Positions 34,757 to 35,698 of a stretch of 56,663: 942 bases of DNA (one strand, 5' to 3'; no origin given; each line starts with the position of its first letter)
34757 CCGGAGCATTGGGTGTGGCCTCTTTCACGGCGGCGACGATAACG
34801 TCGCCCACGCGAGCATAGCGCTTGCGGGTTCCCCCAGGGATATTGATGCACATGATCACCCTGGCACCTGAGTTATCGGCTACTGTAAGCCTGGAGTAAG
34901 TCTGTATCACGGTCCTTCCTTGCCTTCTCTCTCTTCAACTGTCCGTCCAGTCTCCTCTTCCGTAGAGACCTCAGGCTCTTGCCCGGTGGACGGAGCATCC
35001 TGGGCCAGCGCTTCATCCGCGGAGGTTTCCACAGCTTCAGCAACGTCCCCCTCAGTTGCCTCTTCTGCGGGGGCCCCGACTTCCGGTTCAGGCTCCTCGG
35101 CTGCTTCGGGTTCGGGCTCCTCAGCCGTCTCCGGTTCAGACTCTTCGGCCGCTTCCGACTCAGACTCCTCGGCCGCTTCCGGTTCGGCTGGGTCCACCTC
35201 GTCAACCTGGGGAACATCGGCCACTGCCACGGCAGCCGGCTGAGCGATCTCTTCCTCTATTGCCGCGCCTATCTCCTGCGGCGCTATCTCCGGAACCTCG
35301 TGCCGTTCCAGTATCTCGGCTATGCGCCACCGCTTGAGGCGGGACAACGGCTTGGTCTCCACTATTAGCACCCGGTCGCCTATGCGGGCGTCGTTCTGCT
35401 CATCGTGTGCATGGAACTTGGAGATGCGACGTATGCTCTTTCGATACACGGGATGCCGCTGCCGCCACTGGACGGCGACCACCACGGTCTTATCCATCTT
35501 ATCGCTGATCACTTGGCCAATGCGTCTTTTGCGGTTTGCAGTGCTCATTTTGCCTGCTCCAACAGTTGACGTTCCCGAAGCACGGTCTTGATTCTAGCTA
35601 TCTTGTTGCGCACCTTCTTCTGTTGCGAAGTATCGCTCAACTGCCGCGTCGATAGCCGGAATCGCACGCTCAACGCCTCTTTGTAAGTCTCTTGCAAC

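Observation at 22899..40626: Systematic long acidic low-complexity tails on many ribosomal proteins and RpoA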

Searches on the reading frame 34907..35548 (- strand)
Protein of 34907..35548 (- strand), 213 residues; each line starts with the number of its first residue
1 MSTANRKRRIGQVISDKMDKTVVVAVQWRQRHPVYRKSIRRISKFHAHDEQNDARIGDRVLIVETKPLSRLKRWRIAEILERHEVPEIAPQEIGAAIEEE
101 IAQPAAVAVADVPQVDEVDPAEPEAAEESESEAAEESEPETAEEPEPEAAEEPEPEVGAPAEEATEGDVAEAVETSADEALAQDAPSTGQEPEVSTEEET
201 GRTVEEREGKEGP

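Call 4: search_protein_families(library=pfam, proteins=[window:34907-35548:-])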
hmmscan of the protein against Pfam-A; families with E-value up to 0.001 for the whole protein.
window:34907-35548:- (213 aa): 1 family
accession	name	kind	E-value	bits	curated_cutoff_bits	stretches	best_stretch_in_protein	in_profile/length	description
PF00366.26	Ribosomal_S17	-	1.2e-27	96.3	25.9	1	11-78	1-68/68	Ribosomal protein S17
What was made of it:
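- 34910..35293 (-): uS17 C-terminal acidic tail (residues 86-213): a conserved proximal segment, a variable-number repeat of an 8-aa/24-nt unit (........), and a conserved distal end ............. The Pfam S17 domain covers residues 11-78 (call 4).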

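Call 24: find_homologous_proteins(query=window:34907-35548:-, max_evalue=0.00001)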
Query window:34907-35548:- (213 aa): 1487 proteins with E <= 0.00001 among 8000 candidates; the best 120 are listed.
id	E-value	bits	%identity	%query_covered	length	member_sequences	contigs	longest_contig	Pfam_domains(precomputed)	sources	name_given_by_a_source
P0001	8.9e-103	361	96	55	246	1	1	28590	PF00366.27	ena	-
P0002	1.1e-102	360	82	100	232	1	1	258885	PF00366.27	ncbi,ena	-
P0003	1.3e-102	360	96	55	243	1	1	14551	PF00366.27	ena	-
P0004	2.8e-100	352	88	100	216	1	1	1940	PF00366.27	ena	-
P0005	3.5e-97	342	86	100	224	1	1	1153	PF00366.27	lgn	-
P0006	7.3e-97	341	95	55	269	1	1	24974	PF00366.27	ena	-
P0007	1.0e-96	341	94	59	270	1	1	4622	PF00366.27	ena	-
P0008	4.6e-96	339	84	100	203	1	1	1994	PF00366.27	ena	-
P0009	6.6e-96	338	96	55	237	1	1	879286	PF00366.27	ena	-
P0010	1.4e-95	337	82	89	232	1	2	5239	PF00366.27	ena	-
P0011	1.9e-94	333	81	100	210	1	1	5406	PF00366.27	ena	-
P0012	6.9e-93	328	73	100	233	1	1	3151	PF00366.27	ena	-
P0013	4.9e-92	326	77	100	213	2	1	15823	PF00366.27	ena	-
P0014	1.6e-91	324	79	100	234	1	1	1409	PF00366.27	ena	-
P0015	6.3e-89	315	96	47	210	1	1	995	PF00366.27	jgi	jgi:small subunit ribosomal protein S17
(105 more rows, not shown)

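Call 37: search_solved_structures(query=window:34907-35548:-, max_evalue=1e-10)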
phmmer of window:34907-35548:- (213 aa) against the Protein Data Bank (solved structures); distinct sequences matched with E-value up to 1e-10: 52.
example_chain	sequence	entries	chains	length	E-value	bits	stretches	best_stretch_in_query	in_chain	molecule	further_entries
9i5v_e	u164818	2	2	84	3.3e-28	102.6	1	5-82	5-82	Small ribosomal subunit protein uS17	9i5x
5v93_q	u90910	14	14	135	2e-23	87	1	4-82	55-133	30S ribosomal protein S17 | Small ribosomal subunit protein uS17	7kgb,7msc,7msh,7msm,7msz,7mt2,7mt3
32nj_Q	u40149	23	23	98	4.5e-23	85.8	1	5-82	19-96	Small ribosomal subunit protein uS17 | 30S ribosomal protein S17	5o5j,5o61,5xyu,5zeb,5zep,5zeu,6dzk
8yp6_q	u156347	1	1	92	4.7e-23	85.7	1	5-82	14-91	Small ribosomal subunit protein uS17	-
6dzi_5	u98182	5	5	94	5e-23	85.6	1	5-82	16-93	30S ribosomal protein S17 | Small ribosomal subunit protein uS17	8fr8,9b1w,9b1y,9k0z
7unr_q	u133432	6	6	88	1.9e-22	83.7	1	9-82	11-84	30S ribosomal protein S17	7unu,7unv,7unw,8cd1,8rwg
6v39_q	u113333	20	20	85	2.5e-22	83.4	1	7-81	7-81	30S ribosomal protein S17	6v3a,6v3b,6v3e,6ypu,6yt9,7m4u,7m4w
6spc_q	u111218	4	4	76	4.5e-22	82.5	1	10-82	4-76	30S ribosomal protein S17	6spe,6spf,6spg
1eg0_G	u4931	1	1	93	8e-22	81.7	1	5-82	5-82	PROTEIN (S17 RIBOSOMAL PROTEIN)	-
8crx_Q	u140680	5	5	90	1e-21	81.4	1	3-82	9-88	30S ribosomal protein S17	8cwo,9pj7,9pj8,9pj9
1qd7_I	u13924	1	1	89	1.3e-21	81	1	6-82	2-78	S17 RIBOSOMAL PROTEIN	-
1rip_A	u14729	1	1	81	1.3e-21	81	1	6-82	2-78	RIBOSOMAL PROTEIN S17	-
7jil_v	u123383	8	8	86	5.7e-21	78.9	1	6-82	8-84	30S ribosomal protein S17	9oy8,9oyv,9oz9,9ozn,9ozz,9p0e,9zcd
7nhk_r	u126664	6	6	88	8.8e-21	78.3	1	5-82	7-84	30S ribosomal protein S17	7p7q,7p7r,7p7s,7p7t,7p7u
6o8w_q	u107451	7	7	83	1.2e-20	77.8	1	6-82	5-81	30S ribosomal protein S17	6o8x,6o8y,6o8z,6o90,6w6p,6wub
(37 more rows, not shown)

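Call 44: predict_structure(alignment_id=A1)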
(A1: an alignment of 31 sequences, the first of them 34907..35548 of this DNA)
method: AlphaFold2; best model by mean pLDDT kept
length: 213 residues; sequences in the alignment: 31
mean_pLDDT: 65.3   pTM: 0.42
mean pLDDT of the five models: 65.3, 65.0, 64.2, 63.6, 63.2
residues with pLDDT >= 90: 63; 70-90: 25; 50-70: 38; < 50: 87
segments of 3 or more residues with pLDDT < 50: 104-148, 150-159, 166-169, 176-178, 181-186, 193-195, 199-203
pLDDT, mean of each block of 10 residues (from residue 1): 83 92 95 95 94 94 86 91 78 68 50 40 39 42 44 43 48 48 48 47 50 52
secondary structure, 60 per line:
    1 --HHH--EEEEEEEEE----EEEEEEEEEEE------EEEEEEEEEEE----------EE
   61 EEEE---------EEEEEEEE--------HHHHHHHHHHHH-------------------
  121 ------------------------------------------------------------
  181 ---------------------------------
elements in order: E8-16 E21-31 E38-48 E59-64 E74-81 H90-101
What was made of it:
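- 34910..35293 (-): AF2 gives pLDDT above 90 for most of the OB-fold core, a helix at 90-101, and pLDDT mostly below 50 with no secondary structure for 104-213 (call 44).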

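Call 75: find_encoding_contigs(protein=window:34907-35548:-, flank=1000, max_places=5)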
Protein window:34907-35548:- (213 aa): 3 contigs read that carry it; 2 places shown.
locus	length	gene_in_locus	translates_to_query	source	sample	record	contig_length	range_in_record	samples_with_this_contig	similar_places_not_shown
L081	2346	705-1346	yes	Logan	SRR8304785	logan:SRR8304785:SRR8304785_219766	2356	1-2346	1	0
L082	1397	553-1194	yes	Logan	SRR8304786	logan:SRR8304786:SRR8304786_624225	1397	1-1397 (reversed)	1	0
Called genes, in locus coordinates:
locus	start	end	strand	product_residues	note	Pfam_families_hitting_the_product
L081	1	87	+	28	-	?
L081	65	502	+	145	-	PF00252:Ribosomal_L16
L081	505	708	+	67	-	PF00831:Ribosomal_L29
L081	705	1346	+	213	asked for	-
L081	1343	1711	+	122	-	PF00238:Ribosomal_L14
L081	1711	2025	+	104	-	PF00467:KOW, PF17136:ribosomal_L24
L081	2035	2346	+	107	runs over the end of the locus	?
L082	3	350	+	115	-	?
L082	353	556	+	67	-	PF00831:Ribosomal_L29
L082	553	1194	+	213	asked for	-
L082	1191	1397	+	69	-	?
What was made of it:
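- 34910..35293 (-): The identical protein was assembled from SRR8304785 and SRR8304786 (call 75).
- On Assembly or frameshift artefact: The identical uS17 was assembled from SRR8304785 and SRR8304786 (call 75).
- The identical uS17 was assembled from two other runs (call 75). The identical uS17 comes from two other runs (call 75).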

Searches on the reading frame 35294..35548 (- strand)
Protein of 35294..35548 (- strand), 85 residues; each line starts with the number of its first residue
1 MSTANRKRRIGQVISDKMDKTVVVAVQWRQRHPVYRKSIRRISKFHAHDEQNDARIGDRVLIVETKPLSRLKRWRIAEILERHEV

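Call 50: search_protein_representatives(protein=window:35294-35548:-)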
Query: 85 residues. Proteins with E-value up to 0.001 (for the whole library): 7750; up to 1e-10: 2528; up to 1e-30: 6. The best 150 are listed.
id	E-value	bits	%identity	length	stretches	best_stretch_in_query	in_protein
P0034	2.5e-46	170.9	99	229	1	1-85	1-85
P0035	5.0e-46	169.9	98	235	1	1-85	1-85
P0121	3.6e-43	160.8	53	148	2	6-82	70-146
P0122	3.4e-37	141.8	52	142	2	5-76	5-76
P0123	1.3e-32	127.3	71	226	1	2-84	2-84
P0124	7.8e-31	121.6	70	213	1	3-85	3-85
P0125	5.1e-30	119.0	52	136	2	10-81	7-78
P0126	2.9e-28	113.5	59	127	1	3-84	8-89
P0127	3.0e-28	113.4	62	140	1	4-84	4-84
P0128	3.3e-28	113.3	47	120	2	25-82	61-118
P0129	5.2e-28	112.6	63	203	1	4-85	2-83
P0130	2.4e-27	110.6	66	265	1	1-85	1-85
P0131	2.6e-27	110.4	63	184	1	5-85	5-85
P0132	1.9e-26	107.7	60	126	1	4-80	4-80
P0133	2.6e-26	107.2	59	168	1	5-85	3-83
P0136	4.3e-26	106.6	64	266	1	1-85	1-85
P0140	7.3e-26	105.8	60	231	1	3-85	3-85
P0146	2.3e-25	104.3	59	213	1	3-85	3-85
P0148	5.9e-25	102.9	55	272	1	1-85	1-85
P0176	3.0e-23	97.5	56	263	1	1-84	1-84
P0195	7.1e-23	96.3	57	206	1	4-84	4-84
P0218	3.0e-22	94.4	62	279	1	5-85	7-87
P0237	5.5e-22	93.5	54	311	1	1-85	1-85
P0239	5.9e-22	93.4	55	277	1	1-84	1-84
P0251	1.4e-21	92.2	60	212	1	5-84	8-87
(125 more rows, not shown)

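Call 52: list_cluster_members(proteins=[P0237, P0239, P0148, P0218, P0136, P0176, P0140, P0146, P0251, P0195])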
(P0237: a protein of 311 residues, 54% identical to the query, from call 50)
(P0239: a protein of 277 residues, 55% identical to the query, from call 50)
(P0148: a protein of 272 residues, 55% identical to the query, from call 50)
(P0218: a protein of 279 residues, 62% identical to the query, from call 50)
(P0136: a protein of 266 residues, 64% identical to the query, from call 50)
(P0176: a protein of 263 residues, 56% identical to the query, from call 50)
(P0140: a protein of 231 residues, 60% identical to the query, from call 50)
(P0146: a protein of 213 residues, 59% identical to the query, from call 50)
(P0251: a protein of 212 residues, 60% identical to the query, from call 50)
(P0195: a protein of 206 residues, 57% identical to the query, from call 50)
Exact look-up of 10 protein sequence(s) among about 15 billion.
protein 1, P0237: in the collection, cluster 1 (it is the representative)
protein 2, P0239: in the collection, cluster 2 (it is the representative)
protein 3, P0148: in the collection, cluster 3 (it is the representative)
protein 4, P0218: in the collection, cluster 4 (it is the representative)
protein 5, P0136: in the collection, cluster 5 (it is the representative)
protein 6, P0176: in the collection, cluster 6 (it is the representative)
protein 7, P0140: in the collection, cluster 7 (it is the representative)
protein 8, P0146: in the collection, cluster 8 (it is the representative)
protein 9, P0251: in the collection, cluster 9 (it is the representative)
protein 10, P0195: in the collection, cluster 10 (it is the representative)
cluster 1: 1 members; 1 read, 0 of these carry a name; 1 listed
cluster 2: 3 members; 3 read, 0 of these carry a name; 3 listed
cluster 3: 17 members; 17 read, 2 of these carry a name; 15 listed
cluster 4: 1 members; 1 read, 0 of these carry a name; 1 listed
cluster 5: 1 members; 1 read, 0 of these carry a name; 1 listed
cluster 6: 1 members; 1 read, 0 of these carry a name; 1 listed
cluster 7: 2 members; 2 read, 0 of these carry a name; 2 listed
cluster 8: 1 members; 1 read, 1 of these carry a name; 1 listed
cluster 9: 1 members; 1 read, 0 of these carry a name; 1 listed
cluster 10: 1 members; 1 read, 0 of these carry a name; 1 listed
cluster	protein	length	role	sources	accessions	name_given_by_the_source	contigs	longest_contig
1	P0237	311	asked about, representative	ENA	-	-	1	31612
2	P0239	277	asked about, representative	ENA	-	-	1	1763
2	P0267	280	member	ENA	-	-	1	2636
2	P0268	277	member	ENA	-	-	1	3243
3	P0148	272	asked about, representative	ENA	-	-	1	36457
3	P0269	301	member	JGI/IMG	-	small subunit ribosomal protein S17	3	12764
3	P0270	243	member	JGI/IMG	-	small subunit ribosomal protein S17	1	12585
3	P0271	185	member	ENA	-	-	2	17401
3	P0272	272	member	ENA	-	-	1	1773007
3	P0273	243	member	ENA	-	-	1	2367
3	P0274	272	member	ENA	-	-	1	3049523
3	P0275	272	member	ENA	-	-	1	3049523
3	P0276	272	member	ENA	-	-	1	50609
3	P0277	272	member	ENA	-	-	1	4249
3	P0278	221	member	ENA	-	-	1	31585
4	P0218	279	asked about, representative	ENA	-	-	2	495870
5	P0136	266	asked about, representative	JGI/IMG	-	-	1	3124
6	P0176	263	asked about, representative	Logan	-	-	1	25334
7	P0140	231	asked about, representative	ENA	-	-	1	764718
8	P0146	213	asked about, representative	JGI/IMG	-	small subunit ribosomal protein S17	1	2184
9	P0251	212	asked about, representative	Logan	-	-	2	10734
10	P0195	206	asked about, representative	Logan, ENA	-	-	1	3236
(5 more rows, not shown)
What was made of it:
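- On In-frame coding tandem repeats with variable copy number: One 90%-identity cluster has lengths of 185-301 aa (call 52).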
